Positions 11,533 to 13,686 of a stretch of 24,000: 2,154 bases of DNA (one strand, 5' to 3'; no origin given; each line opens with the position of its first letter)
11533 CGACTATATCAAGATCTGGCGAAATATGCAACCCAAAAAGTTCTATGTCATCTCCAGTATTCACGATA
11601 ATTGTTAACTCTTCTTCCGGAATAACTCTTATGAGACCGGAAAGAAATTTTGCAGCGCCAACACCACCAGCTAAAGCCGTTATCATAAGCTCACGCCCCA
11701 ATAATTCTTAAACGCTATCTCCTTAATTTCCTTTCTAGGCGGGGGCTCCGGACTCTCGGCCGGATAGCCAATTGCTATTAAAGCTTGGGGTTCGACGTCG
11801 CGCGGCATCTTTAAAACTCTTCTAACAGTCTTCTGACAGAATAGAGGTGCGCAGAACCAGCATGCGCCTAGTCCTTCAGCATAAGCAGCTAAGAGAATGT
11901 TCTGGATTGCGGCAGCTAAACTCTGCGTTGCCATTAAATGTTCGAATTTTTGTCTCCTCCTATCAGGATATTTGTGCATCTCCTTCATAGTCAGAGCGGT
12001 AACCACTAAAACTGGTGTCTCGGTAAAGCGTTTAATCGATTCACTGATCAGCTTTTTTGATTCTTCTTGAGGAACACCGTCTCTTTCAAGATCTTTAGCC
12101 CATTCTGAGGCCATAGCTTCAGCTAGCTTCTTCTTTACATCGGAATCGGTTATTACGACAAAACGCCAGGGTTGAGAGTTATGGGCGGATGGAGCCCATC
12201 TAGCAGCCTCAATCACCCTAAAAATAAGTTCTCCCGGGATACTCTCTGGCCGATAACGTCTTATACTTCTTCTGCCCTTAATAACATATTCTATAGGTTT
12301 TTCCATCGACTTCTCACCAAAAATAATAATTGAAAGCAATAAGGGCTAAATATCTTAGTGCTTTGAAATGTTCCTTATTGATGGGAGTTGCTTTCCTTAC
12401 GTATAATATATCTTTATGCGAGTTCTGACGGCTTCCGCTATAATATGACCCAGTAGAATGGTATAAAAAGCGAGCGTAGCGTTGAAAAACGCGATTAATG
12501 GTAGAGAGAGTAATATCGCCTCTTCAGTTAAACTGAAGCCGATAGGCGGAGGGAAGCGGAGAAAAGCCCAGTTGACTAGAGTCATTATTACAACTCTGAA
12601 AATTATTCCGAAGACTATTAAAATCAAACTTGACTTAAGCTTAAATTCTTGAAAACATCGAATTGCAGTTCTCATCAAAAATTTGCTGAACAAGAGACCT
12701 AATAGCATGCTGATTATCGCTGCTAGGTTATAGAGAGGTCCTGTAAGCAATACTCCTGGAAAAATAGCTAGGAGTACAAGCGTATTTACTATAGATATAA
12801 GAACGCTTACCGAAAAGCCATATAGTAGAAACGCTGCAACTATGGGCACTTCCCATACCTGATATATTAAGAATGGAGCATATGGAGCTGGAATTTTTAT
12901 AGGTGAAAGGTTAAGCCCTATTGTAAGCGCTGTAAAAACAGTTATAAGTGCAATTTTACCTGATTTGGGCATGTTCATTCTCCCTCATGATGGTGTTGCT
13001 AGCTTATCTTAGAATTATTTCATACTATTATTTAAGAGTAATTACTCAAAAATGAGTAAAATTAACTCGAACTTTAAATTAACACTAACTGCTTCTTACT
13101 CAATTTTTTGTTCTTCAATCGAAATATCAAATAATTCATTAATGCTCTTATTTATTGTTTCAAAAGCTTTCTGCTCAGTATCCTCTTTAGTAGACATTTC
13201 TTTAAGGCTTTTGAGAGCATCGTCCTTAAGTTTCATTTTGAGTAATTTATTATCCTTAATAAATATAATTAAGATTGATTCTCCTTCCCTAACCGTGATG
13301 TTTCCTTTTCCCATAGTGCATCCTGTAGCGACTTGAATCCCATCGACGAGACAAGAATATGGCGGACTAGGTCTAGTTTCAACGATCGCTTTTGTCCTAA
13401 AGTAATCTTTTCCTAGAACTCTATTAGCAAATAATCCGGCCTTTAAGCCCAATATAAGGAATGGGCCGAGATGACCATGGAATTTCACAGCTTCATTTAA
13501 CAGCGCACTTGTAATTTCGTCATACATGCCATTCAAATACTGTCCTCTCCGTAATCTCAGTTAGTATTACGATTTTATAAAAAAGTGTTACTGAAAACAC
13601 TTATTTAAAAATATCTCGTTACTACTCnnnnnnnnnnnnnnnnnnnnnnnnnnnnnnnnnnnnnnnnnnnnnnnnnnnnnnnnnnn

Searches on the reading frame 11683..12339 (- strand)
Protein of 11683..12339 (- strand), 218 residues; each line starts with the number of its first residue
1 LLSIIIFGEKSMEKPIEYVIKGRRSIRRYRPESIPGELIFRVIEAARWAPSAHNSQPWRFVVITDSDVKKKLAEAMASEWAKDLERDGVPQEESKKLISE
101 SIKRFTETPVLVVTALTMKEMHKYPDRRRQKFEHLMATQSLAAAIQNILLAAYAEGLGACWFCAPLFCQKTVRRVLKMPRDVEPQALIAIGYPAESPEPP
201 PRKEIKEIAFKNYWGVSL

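Call 3: search_protein_families(library=pfam, proteins=[window:11683-12339:-], max_evalue=0.1)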
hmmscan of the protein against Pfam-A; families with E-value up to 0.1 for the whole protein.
window:11683-12339:- (218 aa): 2 families
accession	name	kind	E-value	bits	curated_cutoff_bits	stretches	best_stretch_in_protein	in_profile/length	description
PF00881.29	Nitroreductase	-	4.2e-37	128.4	23.5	1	20-192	1-167/167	Nitroreductase family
PF14512.11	TM1586_NiRdase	-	6.2e-14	52.6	27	2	41-71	162-192/215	Putative TM nitroreductase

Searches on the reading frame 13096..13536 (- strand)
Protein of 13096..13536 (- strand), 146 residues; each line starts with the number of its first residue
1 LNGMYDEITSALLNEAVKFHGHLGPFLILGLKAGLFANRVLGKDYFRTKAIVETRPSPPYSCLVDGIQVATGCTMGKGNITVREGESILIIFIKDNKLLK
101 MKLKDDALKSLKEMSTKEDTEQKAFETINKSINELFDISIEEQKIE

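Call 3: search_protein_families(library=pfam, proteins=[window:13096-13536:-], max_evalue=0.1)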
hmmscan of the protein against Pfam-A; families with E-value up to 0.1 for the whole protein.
window:13096-13536:- (146 aa): 2 families
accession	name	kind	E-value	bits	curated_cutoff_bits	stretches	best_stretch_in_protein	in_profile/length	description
PF02663.19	FmdE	-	4.2e-22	79.1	22.9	1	19-136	1-124/133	FmdE, Molybdenum formylmethanofuran dehydrogenase operon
PF22130.1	Phage_gp38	-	0.067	13.9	27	0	114-146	15-46/58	Lactococcus phage gp38-like protein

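Call 4: search_protein_families(library=ncbifam, proteins=[window:13096-13536:-], max_evalue=0.1)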
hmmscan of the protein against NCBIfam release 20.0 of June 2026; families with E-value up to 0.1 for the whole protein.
window:13096-13536:- (146 aa): 0 families
